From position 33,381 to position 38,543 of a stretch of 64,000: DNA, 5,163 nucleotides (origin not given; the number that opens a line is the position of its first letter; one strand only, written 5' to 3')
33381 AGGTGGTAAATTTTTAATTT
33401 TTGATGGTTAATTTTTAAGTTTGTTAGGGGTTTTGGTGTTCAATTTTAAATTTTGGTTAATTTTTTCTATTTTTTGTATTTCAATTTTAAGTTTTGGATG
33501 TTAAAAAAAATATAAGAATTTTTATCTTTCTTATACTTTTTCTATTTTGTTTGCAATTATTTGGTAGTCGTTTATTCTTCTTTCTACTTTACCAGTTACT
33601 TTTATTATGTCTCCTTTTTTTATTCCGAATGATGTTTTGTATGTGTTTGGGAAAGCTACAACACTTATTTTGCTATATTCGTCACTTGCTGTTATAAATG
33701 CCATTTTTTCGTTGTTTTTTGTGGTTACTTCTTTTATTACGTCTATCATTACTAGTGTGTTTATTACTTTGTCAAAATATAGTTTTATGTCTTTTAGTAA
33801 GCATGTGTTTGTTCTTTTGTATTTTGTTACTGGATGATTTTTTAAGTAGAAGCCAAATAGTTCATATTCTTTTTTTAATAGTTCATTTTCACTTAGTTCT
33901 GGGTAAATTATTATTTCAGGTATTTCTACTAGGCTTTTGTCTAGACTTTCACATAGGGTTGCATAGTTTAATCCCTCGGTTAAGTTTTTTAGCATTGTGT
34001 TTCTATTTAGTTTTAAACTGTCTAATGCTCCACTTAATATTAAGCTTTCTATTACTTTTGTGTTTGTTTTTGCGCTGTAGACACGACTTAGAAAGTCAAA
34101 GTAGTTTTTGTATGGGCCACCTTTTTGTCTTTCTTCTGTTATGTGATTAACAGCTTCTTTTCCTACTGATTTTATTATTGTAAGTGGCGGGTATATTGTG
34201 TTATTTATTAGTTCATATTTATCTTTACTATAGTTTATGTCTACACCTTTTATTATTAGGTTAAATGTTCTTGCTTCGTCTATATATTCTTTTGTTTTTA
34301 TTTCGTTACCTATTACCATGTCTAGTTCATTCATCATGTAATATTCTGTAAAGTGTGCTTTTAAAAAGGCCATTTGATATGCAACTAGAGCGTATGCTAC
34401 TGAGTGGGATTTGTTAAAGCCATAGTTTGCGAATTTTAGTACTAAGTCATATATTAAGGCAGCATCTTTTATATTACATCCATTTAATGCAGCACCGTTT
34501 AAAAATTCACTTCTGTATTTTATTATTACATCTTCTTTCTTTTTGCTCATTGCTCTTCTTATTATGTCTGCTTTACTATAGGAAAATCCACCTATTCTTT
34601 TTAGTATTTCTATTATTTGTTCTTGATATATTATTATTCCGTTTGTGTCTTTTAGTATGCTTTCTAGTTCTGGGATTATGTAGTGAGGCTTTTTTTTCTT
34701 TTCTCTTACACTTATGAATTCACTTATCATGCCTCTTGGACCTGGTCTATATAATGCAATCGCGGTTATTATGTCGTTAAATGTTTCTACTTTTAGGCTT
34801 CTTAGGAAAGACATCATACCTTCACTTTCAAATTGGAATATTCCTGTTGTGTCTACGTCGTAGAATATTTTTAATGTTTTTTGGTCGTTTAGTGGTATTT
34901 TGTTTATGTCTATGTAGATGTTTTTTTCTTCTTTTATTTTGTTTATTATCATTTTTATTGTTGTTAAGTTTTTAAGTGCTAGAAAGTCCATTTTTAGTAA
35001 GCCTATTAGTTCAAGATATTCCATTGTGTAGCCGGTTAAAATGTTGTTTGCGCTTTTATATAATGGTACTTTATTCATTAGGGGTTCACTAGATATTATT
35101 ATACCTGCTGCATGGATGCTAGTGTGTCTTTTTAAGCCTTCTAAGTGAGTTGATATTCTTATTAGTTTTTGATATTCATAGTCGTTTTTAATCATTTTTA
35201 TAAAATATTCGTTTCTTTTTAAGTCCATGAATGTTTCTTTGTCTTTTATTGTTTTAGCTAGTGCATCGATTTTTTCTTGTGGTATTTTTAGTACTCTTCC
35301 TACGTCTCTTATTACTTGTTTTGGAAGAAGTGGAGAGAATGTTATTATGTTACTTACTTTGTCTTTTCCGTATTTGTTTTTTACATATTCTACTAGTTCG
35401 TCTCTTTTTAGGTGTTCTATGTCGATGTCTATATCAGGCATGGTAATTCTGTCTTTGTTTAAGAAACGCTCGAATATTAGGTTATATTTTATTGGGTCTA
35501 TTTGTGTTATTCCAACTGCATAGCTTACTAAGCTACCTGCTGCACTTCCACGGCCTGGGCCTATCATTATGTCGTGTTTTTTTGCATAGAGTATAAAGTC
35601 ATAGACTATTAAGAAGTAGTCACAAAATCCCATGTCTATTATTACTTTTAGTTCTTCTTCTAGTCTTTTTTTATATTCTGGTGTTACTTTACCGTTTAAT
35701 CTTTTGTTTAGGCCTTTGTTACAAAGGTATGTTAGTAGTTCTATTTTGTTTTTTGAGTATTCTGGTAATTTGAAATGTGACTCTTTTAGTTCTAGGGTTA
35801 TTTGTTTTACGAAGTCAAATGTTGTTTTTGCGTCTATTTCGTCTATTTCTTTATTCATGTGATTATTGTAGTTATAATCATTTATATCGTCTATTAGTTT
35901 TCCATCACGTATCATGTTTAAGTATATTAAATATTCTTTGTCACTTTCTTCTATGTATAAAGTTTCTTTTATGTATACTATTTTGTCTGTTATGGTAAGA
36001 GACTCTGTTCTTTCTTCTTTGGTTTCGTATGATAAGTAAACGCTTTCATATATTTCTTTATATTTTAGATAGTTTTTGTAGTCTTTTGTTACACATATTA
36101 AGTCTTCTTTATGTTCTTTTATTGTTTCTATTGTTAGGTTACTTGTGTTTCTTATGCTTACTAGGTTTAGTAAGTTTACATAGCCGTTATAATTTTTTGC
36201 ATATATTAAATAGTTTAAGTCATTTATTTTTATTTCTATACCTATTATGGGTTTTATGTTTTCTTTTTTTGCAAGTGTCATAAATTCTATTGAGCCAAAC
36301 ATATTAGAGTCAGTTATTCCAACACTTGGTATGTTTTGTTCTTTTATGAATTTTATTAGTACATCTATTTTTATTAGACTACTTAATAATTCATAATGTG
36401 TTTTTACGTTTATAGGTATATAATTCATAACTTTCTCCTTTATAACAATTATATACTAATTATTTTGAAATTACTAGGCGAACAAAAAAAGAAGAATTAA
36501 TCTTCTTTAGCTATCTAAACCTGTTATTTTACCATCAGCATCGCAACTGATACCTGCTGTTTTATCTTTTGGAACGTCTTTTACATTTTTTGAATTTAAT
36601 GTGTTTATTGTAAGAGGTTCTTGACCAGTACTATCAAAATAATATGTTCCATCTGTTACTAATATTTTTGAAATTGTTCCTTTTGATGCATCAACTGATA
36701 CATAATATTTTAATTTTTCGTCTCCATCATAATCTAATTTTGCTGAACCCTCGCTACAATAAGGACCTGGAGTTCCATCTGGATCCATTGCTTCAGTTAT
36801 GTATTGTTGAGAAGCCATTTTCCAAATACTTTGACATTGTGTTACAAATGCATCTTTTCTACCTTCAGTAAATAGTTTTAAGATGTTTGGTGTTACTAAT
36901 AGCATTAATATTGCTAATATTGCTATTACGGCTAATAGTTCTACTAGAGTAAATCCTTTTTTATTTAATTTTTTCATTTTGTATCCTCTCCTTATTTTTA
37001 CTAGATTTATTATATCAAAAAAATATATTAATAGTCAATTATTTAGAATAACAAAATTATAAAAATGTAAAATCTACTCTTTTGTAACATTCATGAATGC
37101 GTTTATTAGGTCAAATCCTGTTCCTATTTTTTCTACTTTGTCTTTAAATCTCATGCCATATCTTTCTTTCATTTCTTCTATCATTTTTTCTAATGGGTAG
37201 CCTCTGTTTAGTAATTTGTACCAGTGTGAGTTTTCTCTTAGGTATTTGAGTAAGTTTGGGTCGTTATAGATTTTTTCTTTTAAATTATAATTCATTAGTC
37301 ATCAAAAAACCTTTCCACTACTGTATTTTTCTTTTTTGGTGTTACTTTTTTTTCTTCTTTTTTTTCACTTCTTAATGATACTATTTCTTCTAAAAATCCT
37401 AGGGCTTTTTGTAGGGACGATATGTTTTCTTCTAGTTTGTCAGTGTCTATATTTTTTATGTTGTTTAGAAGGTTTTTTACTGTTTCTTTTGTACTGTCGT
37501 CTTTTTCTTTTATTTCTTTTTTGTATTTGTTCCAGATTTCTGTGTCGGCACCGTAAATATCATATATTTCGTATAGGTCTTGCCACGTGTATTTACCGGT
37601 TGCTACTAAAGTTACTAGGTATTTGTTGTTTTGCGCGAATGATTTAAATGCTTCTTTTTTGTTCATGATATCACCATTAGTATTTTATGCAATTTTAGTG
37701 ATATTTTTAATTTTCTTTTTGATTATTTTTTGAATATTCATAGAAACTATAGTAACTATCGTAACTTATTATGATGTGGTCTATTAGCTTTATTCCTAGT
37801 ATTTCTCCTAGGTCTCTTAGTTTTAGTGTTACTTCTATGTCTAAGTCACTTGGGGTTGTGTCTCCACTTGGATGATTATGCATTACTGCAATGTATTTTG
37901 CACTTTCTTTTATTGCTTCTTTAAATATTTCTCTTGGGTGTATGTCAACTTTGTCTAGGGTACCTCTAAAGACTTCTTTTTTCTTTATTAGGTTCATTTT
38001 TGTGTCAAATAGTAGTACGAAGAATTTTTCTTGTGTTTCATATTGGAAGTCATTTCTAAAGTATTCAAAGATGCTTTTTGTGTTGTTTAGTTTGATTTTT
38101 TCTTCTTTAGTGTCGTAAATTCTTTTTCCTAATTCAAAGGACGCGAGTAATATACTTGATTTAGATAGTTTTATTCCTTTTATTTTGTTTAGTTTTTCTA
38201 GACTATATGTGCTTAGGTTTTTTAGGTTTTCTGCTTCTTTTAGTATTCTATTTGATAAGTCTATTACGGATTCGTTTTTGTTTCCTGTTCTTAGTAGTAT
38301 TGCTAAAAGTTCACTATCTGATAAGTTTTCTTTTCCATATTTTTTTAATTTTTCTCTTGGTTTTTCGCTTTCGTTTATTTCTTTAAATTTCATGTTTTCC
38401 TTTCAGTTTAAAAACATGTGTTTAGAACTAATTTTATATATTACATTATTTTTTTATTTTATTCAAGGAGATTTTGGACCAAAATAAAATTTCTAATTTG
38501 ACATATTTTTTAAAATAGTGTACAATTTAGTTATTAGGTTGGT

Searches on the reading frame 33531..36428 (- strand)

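Call 44: search_protein_families(library=pfam, proteins=[window:33531-36428:-], max_evalue=0.001)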
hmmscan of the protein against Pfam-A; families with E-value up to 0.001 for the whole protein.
window:33531-36428:- (965 aa): 5 families
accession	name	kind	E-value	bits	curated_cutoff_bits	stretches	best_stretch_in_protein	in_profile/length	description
PF07733.18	DNA_pol3_alpha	-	1.2e-95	320.5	23.9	1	231-484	2-260/260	Bacterial DNA polymerase III alpha NTPase domain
PF17657.6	DNA_pol3_finger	-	1e-56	191.3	22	1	487-649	1-165/166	Bacterial DNA polymerase III alpha subunit finger domain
PF14579.12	HHH_6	-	6.2e-23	81.3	25.6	1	726-811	4-89/90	Helix-hairpin-helix motif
PF02811.25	PHP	-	3.2e-18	67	26.4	1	8-119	4-127/164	PHP domain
PF01336.31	tRNA_anti-codon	-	1.1e-13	51.4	27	1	900-964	9-74/75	OB-fold nucleic acid binding domain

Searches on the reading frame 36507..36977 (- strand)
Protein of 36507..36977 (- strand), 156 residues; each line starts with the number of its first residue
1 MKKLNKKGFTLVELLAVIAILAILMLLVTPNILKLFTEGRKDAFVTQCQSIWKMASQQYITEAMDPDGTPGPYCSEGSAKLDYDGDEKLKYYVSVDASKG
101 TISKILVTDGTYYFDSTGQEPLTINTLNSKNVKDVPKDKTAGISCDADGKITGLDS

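Call 43: search_protein_families(library=pfam, proteins=[window:36507-36977:-], max_evalue=0.001)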
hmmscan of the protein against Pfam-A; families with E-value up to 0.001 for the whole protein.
window:36507-36977:- (156 aa): 1 family
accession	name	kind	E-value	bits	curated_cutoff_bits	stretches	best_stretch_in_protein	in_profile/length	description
PF07963.17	N_methyl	-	1.3e-08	34.5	21.2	1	5-28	3-26/27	Prokaryotic N-terminal methylation motif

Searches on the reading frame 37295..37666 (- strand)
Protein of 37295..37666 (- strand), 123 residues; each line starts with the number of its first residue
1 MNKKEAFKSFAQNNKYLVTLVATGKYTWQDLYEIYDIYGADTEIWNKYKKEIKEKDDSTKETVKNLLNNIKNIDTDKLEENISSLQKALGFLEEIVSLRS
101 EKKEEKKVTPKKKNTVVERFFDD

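Call 43: search_protein_families(library=pfam, proteins=[window:37295-37666:-], max_evalue=0.001)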
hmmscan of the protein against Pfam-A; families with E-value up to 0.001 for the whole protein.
window:37295-37666:- (123 aa): 1 family
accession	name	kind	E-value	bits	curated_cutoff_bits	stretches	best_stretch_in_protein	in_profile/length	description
PF14071.11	YlbD_coat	-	1.5e-17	64.5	27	1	5-108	1-114/126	Putative coat protein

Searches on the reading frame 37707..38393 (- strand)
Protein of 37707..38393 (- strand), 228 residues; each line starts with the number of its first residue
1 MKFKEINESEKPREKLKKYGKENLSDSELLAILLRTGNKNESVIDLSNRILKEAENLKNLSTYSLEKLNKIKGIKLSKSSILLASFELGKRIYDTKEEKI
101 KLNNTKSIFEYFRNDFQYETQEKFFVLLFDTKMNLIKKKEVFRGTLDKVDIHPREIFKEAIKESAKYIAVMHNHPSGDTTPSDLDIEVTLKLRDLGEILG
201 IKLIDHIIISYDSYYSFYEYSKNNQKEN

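Call 43: search_protein_families(library=pfam, proteins=[window:37707-38393:-], max_evalue=0.001)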
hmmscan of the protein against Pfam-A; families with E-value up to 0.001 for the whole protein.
window:37707-38393:- (228 aa): 2 families
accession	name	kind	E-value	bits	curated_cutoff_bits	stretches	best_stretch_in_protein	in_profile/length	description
PF04002.20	RadC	-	8.4e-42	142.4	22.1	1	103-219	2-118/121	RadC-like JAB domain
PF20582.4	UPF0758_N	-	5.6e-26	90.9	27.1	1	4-78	2-75/77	UPF0758 N-terminal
